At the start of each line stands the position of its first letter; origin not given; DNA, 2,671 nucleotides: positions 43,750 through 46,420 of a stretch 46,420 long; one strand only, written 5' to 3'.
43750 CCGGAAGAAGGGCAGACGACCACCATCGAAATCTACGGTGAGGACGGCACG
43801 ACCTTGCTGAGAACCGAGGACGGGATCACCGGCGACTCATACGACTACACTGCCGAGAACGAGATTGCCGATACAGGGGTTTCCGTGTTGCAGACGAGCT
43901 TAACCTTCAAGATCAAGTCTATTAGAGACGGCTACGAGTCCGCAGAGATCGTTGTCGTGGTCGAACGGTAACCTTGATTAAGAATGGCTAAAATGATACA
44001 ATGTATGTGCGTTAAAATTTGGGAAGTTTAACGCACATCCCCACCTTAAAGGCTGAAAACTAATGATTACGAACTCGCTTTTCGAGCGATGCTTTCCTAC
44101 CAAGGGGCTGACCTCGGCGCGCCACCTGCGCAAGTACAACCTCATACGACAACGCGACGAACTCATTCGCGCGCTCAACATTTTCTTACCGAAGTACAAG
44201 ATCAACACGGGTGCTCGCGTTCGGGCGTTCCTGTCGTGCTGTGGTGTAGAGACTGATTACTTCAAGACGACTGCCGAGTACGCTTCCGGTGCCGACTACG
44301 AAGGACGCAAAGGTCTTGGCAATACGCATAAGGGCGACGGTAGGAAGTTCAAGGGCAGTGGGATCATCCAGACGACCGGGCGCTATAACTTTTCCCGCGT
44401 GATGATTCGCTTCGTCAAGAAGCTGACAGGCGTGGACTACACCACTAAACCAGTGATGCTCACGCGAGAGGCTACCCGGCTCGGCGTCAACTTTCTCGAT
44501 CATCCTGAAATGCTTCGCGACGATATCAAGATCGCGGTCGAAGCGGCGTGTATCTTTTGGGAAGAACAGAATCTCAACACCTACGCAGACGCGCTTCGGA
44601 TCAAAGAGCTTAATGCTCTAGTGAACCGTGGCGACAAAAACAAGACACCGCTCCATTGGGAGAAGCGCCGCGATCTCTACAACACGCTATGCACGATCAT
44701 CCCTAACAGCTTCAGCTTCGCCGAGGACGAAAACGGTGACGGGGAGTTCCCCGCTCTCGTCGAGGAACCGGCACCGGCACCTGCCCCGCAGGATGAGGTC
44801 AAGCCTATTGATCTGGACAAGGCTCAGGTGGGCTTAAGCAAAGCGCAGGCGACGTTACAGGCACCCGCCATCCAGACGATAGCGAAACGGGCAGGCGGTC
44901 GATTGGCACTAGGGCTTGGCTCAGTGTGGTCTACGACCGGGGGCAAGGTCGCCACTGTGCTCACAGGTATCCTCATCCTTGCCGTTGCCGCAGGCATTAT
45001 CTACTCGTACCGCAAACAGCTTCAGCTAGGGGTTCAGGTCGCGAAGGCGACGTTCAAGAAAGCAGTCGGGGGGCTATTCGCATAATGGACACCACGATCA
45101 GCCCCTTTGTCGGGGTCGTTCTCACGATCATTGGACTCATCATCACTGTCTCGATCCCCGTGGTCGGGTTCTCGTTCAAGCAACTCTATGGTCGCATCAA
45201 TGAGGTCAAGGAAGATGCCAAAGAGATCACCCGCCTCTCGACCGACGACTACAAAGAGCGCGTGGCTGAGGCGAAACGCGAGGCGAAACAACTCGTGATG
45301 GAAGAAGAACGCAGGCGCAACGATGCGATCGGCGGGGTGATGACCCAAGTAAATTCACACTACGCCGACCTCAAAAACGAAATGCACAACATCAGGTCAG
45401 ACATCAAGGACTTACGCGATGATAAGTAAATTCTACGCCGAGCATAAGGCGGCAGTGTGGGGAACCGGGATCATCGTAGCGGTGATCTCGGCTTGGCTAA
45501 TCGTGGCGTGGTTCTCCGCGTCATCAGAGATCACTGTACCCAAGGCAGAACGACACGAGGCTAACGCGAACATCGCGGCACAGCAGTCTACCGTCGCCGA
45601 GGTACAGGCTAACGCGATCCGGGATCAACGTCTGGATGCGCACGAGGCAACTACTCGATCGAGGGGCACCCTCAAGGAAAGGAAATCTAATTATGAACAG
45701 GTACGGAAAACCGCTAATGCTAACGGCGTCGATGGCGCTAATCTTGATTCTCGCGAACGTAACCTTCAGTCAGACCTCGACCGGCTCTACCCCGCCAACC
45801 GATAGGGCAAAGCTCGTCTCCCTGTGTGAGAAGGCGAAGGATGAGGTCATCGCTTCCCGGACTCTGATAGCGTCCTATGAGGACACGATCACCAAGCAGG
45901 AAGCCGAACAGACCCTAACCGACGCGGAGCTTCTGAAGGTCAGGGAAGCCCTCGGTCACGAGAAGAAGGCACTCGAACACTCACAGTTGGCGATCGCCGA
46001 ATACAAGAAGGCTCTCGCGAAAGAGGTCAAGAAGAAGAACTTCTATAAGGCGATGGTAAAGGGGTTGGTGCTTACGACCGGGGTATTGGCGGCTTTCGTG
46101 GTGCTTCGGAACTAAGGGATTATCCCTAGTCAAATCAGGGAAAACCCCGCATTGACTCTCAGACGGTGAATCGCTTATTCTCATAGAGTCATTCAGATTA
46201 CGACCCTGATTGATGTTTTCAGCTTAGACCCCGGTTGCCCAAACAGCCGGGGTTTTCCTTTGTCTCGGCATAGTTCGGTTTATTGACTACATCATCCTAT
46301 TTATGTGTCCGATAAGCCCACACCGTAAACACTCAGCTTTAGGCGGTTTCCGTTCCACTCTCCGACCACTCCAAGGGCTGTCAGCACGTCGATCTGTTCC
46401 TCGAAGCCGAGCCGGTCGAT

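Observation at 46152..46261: Promoter-to-terminator unit in the lysis-operon 3' UTR that is antisense to the translation-initiation regions of five phage genes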

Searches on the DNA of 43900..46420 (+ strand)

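Call 8: search_dna_similar(query=window:43900-46420:+, collection=phages, mode=near, max_rows=30)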
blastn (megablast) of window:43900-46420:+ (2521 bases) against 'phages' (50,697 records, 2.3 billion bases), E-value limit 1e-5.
No match.

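Call 28: search_rna_families(source=window, start=45900, end=46420, threshold=evalue, max_evalue=10)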
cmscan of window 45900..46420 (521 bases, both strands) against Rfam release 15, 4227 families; matches with E-value up to 10: 5.
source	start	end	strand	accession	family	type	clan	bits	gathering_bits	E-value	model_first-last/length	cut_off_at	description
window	46210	46259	+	RF01813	rdlD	Gene; antitoxin;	-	21.5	50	0.062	1-66/66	no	rdlD antitoxin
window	46170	46264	+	RF01771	rnk_leader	Cis-reg; leader;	-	21.5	50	0.32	1-109/109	no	Enterobacteria rnk leader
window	46189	46260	+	RF02837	anti-hemB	Gene; sRNA;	-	17.6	49.5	0.13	1-81/81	no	Burkholderia RNA 7 (anti-hemB)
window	46182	46257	+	RF02701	PsrR1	Gene; sRNA;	-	15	42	4.2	1-79/79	no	Photosynthesis regulatory RNA1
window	45980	46021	+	RF03050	RAGATH-25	Gene; sRNA;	-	11.3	49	6.3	1-50/50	no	RAGATH-25 RNA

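Call 49: search_dna_similar(query=window:46150-46262:+, collection=phages, mode=distant, max_evalue=10, max_rows=20)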
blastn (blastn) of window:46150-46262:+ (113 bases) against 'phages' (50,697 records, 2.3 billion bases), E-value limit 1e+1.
Records with a match: 71; places in all: 71; records where one place covers at least 80% of the query: 0.
Best place of each record, by identity: >=99% 58; 95-99% 1; 90-95% 10; 80-90% 2.
By first word of the organism name: Lactococcus 65; Vibrio 3; Pantoea 1; Bacteriophage 1; Pseudoalteromonas 1.
By host as written in the record: Lactococcus lactis subsp. cremoris CA-49 42; Lactococcus lactis 12; - 3; Lactococcus cremoris NZ9000 2; Lactococcus lactis subsp. cremoris MG1363 2; Vibrio alginolyticus USC-26001 2; Lactococcus lactis subsp. cremoris SMQ-746 2; Pantoea agglomerans AUR 1; and 5 more.
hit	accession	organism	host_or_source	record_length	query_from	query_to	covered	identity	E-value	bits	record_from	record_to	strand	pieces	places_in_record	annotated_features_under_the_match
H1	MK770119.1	Pantoea phage vB_PagS_AAS21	Pantoea agglomerans AUR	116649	19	50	28%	87.5%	1e+0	37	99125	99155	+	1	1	hypothetical protein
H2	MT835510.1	Bacteriophage sp.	human fecal samples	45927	43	72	27%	87.1%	4e+0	36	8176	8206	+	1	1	record has no annotation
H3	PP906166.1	Lactococcus virus P2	Lactococcus cremoris NZ9000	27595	57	81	22%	92.0%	1e+0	37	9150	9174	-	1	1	tape measure protein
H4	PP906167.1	Lactococcus phage SK1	Lactococcus cremoris NZ9000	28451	57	81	22%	92.0%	1e+0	37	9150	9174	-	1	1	tail tape measure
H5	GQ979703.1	Lactococcus virus P2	Lactococcus lactis subsp. cremoris ...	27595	57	81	22%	92.0%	1e+0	37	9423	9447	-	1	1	tail tape measure protein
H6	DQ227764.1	Lactococcus virus jj50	-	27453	57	81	22%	92.0%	1e+0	37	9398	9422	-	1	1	tail tape measure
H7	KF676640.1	Lactococcus phage SK1833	Lactococcus lactis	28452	57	81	22%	92.0%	1e+0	37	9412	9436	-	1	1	hypothetical protein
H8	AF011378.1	Lactococcus phage SK1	-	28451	57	81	22%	92.0%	1e+0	37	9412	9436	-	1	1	unknown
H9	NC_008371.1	Lactococcus virus jj50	Lactococcus lactis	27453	57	81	22%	92.0%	1e+0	37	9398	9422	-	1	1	tail length tape measure protein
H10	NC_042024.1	Lactococcus virus P2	Lactococcus lactis subsp. cremoris ...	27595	57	81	22%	92.0%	1e+0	37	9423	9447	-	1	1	tail length tape measure protein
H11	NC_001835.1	Lactococcus phage SK1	Lactococcus lactis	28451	57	81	22%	92.0%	1e+0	37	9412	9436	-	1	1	tail length tape measure protein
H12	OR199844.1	Lactococcus phage p2ev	Lactococcus sp.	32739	57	81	22%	92.0%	1e+0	37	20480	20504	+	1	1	record has no annotation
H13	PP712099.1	Pseudoalteromonas phage vB_Psh_XG4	Pseudoalteromonas shioyasakiensis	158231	34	56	20%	95.7%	1e+0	38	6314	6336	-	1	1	record has no annotation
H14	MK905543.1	Vibrio phage USC-1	Vibrio alginolyticus USC-26001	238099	43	62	18%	100.0%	1e+0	37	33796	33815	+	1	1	hypothetical protein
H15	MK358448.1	Vibrio phage 5 TSL-2019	Vibrio alginolyticus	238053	43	62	18%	100.0%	1e+0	37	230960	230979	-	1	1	hypothetical protein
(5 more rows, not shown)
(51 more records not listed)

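Call 63: build_rna_model(alignment_id=A3, structure=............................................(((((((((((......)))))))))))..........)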
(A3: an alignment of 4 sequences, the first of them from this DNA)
Model R1 built from alignment A3 (4 sequences, 82 columns); structure: as given.
model positions 81; base pairs 11; branch points 0; effective number of sequences 2.26; information 0.7 bits per position. Calibrated on 0.2 Mb of random sequence (short: E-values are rough).
structure used (alignment columns):
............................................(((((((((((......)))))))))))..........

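Call 65: search_with_rna_model(model_id=R1, sources=[window, L024, L025, L026, L027, L028, L029, L030, L031, L032, L033, L034, L035, L036, L037, L038, L039, L040, L041, L042, L043, L044, L045, L046, L047, L048, L049, L050, L051, L052, L053, L054, L055, L056, L057, L058, L059, L060, L061, L062, L063, L064, L065, L066, L067, L068, L069, L070, L071, L072, L073, L074, L075, L076, L077, L078, L079, L080, L081, L082, L083, L084, L085, L101, L109, L129, L148, L149, L150, L151, L152], max_evalue=10)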
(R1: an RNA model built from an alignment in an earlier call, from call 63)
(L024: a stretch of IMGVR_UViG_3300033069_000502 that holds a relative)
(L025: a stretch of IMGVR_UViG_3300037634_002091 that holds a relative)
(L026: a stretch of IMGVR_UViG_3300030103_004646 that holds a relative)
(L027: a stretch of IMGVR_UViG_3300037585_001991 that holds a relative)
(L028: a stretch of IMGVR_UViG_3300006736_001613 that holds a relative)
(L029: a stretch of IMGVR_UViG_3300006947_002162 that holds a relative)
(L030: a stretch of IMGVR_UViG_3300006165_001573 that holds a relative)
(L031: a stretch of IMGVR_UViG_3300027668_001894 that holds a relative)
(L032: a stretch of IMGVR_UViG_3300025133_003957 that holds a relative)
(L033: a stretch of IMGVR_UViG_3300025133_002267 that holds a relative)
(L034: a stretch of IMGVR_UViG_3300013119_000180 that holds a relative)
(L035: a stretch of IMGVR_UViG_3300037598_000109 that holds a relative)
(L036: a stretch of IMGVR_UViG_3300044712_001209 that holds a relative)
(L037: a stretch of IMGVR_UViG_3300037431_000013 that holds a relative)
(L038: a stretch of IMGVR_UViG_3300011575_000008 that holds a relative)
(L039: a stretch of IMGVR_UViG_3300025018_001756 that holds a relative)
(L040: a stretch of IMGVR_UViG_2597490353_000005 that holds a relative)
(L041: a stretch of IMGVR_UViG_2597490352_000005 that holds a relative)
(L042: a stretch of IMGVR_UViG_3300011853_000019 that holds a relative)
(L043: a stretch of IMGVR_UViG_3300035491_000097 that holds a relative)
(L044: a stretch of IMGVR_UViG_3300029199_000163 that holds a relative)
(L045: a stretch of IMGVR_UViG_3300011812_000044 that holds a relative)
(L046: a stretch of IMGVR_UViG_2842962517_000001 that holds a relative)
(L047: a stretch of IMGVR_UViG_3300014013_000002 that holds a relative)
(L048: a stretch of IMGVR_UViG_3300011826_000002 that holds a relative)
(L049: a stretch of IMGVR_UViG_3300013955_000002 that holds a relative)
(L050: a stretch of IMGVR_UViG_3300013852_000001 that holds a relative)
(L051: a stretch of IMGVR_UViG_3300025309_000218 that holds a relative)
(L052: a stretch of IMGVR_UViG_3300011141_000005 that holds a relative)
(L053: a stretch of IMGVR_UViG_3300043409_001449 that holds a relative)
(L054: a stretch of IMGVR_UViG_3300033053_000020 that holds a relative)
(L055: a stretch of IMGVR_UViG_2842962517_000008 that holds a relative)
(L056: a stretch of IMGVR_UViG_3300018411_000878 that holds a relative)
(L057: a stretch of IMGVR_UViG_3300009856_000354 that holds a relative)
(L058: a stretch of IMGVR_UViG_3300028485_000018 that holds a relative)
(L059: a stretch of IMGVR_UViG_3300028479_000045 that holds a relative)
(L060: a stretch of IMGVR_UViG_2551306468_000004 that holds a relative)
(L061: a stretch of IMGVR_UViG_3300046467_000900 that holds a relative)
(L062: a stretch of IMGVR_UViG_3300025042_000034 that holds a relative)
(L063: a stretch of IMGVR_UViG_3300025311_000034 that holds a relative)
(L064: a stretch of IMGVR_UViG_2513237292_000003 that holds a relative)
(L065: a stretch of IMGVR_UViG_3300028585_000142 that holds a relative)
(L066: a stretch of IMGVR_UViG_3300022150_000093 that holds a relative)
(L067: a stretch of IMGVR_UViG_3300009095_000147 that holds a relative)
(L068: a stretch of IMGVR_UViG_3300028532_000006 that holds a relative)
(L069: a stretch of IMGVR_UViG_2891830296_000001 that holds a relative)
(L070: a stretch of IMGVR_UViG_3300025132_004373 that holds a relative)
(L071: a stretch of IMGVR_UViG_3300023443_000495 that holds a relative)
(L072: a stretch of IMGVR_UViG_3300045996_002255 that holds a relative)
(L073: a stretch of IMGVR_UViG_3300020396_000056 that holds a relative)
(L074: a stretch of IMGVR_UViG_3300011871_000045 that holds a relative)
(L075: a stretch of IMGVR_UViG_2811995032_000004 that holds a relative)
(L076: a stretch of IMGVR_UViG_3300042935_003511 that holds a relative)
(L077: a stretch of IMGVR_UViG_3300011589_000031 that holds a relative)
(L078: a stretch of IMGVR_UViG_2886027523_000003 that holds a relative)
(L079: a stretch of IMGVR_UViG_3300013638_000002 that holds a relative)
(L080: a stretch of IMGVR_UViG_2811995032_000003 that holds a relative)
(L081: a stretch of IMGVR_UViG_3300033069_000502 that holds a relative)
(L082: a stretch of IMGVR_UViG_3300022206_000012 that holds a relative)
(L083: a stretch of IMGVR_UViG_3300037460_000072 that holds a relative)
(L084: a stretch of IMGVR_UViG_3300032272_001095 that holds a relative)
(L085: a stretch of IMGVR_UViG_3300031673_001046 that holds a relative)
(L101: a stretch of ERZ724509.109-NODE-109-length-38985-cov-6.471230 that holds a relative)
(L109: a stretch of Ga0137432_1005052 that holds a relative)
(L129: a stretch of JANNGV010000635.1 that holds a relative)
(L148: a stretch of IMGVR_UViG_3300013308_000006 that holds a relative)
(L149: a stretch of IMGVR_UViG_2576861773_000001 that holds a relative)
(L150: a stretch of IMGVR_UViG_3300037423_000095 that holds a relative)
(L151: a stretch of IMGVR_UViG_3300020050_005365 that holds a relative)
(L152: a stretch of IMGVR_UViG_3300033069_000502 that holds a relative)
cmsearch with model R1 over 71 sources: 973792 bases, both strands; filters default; matches with E-value up to 10: 11.
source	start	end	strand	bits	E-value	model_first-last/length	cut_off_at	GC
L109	2745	2825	-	93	8.9e-21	1-81/81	no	0.47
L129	2579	2655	+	86.3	4.6e-19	1-81/81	no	0.4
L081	15590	15666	+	86.2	4.9e-19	1-81/81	no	0.52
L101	7918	7994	+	86.2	4.9e-19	1-81/81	no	0.52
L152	14926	15002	-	86.2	4.9e-19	1-81/81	no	0.52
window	46187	46264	+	84.6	1.3e-18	1-81/81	no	0.49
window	15665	15699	+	16.3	0.37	1-81/81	no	0.31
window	11024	11066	+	15.9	0.49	1-81/81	no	0.4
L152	6262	6337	-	15.4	0.64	1-81/81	no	0.38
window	31432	31488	-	11.9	5.2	1-81/81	no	0.39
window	28610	28682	-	11.5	6.6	1-81/81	no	0.49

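Call 71: search_with_rna_model(model_id=R1, sources=[L153, L154, L155, L156, L157, L158, L159, L160], max_evalue=1, show_alignments=0)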
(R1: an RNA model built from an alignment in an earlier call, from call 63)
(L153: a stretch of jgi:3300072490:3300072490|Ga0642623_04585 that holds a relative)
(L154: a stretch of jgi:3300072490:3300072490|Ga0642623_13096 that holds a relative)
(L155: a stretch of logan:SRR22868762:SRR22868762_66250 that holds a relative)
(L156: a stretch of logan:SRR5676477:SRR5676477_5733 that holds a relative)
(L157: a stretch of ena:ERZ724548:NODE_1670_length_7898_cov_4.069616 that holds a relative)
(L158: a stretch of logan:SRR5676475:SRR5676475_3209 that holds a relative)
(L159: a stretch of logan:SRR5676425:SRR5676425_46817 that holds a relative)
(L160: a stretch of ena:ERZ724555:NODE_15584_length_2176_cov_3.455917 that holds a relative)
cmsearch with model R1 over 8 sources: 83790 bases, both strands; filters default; matches with E-value up to 1: 9.
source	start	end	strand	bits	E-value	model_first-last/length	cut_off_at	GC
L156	10447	10523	+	86.2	4.2e-20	1-81/81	no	0.52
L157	7442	7518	+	86.2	4.2e-20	1-81/81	no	0.52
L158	5042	5118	+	86.2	4.2e-20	1-81/81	no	0.52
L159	2028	2104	+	86.2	4.2e-20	1-81/81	no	0.52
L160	668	744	+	86.2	4.2e-20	1-81/81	no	0.52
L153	10366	10441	+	71.4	2.5e-16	1-81/81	no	0.47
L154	10528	10610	+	52.2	2.1e-11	1-81/81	no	0.45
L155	10447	10525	+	41.8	9.8e-09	1-81/81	no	0.46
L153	13462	13535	+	11.4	0.58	1-81/81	no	0.51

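Call 75: search_with_rna_model(model_id=R1, sources=[L161, L162, L163, L164, L165, L166], max_evalue=1)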
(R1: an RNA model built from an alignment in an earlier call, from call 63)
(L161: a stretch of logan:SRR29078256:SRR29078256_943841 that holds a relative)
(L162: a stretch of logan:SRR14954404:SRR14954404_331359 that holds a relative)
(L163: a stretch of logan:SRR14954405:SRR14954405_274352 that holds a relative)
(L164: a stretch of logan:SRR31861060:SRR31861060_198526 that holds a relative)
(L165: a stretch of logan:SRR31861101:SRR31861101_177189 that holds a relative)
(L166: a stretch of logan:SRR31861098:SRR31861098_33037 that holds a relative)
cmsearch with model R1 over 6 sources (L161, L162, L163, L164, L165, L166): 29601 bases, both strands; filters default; matches with E-value up to 1: 3.
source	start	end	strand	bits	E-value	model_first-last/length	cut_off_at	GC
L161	528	605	+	57.8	2.7e-13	1-81/81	no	0.49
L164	2412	2509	-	15.1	0.024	1-81/81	no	0.39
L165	2412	2509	-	15.1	0.024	1-81/81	no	0.39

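Call 85: search_with_rna_model(model_id=R1, sources=[window, L081, L109, L129, L153, L154, L155, L161, L168], max_evalue=0.0001, make_alignment=true)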
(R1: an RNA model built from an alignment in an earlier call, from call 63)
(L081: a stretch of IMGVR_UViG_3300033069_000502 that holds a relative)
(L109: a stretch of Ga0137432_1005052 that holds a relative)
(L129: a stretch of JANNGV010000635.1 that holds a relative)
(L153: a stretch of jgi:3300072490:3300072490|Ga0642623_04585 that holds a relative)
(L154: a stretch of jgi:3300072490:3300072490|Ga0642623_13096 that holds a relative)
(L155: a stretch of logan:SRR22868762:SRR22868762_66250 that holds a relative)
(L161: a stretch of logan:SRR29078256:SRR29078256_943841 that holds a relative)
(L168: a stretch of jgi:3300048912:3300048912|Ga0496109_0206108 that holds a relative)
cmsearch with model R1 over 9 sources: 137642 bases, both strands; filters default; matches with E-value up to 0.0001: 9.
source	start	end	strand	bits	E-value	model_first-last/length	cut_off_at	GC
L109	2745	2825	-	93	1.3e-21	1-81/81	no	0.47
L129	2579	2655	+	86.3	6.5e-20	1-81/81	no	0.4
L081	15590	15666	+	86.2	6.9e-20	1-81/81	no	0.52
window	46187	46264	+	84.6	1.8e-19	1-81/81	no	0.49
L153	10366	10441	+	71.4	4.1e-16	1-81/81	no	0.47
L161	528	605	+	57.8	1.3e-12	1-81/81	no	0.49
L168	838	920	+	55.2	5.8e-12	1-81/81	no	0.45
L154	10528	10610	+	52.2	3.4e-11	1-81/81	no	0.45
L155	10447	10525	+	41.8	1.6e-08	1-81/81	no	0.46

Alignment A4: 9 matches aligned to the model, 85 columns, each read 5' to 3' on its own strand. Consensus structure (alignment columns), stored with it:
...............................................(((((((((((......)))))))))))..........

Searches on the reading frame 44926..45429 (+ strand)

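Call 96: search_protein_families(library=phrogs, proteins=[window:44926-45429:+], max_evalue=0.001)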
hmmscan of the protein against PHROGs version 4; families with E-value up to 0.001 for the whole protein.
window:44926-45429:+ (167 aa): 1 family
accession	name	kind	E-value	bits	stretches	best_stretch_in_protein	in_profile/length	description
phrog_6179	-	unknown function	4.4e-06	28.3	1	68-157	6-89/93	-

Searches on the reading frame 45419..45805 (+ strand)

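Call 48: search_protein_families(library=pfam, proteins=[window:45419-45805:+], max_evalue=0.01)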
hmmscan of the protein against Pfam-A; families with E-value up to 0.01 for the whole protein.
window:45419-45805:+ (128 aa): 1 family
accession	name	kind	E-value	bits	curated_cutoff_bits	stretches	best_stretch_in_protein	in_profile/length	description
PF04612.17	T2SSM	-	0.0019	18.8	27.8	1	41-122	39-115/160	Type II secretion system (T2SS), protein M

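Call 96: search_protein_families(library=phrogs, proteins=[window:45419-45805:+], max_evalue=0.001)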
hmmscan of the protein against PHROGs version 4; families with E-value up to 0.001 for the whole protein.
window:45419-45805:+ (128 aa): 0 families
